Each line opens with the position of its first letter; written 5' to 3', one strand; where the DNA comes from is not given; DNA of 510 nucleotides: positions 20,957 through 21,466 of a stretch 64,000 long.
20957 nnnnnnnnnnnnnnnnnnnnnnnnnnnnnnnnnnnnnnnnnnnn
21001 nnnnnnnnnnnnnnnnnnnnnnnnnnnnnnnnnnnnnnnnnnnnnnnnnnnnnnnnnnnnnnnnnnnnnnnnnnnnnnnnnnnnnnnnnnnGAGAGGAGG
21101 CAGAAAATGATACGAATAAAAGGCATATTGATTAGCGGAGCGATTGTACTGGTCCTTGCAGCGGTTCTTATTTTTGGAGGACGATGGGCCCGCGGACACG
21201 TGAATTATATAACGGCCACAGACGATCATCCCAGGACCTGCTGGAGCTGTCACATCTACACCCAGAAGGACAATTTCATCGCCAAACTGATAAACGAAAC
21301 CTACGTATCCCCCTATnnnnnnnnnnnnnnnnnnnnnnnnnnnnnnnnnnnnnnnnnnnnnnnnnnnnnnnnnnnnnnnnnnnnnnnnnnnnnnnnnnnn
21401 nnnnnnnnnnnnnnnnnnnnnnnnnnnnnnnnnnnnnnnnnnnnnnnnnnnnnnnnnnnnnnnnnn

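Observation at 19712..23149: HzsA-related-like propeller/heme protein followed by a YVTN-propeller + CCP-like di-heme fusion: a hydrazine-synthase-like domain inventory in a Bacteroidota genome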

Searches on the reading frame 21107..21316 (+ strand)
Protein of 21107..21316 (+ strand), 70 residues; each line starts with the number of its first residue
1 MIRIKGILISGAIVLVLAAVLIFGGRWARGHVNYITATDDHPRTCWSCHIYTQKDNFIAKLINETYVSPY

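Call 73: search_protein_families(library=pfam, proteins=[window:21107-21316:+], max_evalue=10)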
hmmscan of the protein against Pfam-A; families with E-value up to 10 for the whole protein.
seq(70 aa): 0 families
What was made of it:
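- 21122..21253 (+): N-terminal hydrophobic helix (aa 6-24) and membrane-proximal CWSCH (aa 45-49). His31 and His41 are invariant. This segment is absent from anammox HzsB and HzsBC. No Pfam family matches this segment (call 73).
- Closest known: Bacterial di-heme cytochrome c peroxidases and MauG/MbnH. Different: No sequence similarity of the N-terminal heme segment to any family was detected (call 73).
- The N-terminal heme segment matches no known quinol-oxidising family (call 73).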
